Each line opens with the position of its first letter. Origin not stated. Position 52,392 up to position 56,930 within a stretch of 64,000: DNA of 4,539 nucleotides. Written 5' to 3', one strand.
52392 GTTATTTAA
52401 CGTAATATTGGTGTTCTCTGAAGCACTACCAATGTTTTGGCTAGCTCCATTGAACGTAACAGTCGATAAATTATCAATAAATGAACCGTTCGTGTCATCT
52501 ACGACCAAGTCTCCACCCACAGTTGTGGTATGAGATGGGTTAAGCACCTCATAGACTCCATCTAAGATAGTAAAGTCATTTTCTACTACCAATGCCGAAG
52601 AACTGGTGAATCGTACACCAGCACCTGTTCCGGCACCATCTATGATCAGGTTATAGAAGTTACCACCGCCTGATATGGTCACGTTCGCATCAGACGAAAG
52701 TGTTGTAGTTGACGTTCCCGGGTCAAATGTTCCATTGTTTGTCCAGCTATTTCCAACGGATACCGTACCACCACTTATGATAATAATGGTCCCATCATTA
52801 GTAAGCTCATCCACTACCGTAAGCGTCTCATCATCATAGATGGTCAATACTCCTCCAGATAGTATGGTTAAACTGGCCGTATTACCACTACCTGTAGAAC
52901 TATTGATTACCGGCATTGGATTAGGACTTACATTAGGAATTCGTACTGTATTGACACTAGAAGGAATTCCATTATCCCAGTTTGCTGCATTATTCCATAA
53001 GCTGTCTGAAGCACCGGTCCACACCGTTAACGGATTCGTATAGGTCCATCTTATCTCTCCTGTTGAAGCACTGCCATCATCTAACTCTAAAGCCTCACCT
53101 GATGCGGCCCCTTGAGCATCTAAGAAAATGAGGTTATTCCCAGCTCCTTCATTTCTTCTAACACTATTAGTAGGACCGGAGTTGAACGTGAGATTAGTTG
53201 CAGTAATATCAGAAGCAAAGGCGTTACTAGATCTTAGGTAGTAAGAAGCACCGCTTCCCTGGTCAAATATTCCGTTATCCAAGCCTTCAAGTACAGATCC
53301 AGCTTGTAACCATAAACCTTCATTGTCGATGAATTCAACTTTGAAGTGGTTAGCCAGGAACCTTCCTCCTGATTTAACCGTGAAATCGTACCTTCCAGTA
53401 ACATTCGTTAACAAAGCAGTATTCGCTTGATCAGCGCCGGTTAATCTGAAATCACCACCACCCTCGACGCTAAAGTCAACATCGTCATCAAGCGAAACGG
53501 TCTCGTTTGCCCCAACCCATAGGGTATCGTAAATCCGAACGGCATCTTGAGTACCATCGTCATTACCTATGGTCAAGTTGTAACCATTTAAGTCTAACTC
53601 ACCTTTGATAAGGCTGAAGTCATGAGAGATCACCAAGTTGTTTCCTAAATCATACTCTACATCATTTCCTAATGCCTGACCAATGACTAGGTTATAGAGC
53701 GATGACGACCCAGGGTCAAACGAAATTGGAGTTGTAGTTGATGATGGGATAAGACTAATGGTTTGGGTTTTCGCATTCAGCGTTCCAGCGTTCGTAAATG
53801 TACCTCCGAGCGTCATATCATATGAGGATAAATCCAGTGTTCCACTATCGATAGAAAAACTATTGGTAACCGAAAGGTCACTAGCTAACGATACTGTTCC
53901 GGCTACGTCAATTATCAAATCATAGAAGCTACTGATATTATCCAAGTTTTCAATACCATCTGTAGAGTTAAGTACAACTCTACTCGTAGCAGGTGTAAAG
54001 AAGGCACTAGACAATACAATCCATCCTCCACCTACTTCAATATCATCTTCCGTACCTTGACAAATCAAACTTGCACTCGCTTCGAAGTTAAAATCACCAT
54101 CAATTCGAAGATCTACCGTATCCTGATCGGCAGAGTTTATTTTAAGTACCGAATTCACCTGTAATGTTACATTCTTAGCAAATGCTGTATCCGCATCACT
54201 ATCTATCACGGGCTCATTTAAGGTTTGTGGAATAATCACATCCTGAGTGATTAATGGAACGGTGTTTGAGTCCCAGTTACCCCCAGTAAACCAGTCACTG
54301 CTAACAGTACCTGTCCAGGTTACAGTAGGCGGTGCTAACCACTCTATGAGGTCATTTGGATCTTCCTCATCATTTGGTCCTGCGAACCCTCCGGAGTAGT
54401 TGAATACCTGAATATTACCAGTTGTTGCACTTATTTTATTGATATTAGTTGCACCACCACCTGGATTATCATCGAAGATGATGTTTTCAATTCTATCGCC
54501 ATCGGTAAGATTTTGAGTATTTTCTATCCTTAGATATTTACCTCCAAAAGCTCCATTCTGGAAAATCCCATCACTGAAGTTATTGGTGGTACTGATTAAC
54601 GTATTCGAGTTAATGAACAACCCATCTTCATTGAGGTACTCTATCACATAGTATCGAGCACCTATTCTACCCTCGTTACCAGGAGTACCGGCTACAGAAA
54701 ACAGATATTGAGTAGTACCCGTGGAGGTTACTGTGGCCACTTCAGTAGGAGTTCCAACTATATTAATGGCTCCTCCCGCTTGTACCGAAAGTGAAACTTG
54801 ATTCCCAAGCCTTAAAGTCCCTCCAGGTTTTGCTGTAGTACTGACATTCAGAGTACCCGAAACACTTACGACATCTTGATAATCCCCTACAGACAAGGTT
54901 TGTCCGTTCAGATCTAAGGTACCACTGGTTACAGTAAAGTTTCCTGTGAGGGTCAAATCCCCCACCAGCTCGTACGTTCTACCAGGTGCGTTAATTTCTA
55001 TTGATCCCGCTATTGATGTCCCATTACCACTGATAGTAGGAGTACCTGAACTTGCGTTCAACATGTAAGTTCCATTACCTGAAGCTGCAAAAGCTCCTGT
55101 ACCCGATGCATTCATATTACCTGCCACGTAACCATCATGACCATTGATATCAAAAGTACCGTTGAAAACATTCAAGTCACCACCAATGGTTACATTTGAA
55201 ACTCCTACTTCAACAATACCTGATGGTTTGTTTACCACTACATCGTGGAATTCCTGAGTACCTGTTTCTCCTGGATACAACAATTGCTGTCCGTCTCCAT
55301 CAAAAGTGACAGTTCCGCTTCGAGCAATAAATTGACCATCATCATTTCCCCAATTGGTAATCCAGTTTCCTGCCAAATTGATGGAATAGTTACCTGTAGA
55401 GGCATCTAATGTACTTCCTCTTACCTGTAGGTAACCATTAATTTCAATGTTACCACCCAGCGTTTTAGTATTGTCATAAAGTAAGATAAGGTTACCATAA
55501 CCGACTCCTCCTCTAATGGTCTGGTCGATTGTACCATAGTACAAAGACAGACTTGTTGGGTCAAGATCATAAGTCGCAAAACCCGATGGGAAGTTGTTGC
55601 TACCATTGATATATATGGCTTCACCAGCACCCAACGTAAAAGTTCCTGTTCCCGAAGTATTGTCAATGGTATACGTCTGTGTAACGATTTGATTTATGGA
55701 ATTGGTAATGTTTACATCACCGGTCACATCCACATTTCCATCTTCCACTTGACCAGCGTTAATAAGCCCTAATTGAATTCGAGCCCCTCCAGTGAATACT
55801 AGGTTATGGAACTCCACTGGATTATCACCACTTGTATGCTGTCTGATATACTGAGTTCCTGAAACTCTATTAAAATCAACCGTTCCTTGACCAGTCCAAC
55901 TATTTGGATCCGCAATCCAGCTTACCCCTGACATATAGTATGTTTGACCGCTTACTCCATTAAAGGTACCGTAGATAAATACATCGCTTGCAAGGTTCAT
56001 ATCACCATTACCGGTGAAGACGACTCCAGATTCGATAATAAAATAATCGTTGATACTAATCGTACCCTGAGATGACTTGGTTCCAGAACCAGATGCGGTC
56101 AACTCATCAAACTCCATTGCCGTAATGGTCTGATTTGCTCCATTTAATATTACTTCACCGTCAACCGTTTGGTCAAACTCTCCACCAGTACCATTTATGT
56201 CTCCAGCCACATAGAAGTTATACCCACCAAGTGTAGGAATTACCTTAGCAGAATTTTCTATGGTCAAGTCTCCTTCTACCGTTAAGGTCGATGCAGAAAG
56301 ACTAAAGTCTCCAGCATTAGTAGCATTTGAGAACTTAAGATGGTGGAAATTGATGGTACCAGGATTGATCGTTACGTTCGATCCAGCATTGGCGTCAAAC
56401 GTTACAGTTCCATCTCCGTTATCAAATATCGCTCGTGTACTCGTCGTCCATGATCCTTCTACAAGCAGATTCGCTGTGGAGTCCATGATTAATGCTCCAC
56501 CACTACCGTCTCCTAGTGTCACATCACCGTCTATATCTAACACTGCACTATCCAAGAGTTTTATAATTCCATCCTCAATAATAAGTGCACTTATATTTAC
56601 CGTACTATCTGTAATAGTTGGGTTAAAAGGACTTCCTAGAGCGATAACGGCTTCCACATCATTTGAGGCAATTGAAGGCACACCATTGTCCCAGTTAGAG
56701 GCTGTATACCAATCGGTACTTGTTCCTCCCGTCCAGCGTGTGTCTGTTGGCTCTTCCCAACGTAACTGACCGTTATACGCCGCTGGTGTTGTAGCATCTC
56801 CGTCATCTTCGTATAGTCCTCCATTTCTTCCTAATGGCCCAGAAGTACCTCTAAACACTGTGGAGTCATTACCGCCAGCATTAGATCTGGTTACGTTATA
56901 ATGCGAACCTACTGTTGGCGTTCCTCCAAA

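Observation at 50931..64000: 13-kb single-ORF giant T9SS cargo, truncated by the window, with extreme composition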

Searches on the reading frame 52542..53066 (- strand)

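Call 62: search_protein_families(library=pfam, proteins=[window:52542-53066:-], max_evalue=10)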
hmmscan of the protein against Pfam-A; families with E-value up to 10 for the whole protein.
seq(175 aa): 1 family
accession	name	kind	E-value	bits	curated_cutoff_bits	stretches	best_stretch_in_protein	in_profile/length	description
PF09579.15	Spore_YtfJ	-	0.71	10.6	25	1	132-164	21-56/81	Sporulation protein YtfJ (Spore_YtfJ)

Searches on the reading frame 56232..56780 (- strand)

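Call 62: search_protein_families(library=pfam, proteins=[window:56232-56780:-], max_evalue=10)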
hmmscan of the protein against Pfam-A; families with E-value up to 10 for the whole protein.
seq(183 aa): 1 family
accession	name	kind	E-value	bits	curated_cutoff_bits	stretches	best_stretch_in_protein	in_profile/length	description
PF06715.18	Gp5_C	-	3.1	8.6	20.4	0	165-175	12-22/24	Gp5 C-terminal repeat (3 copies)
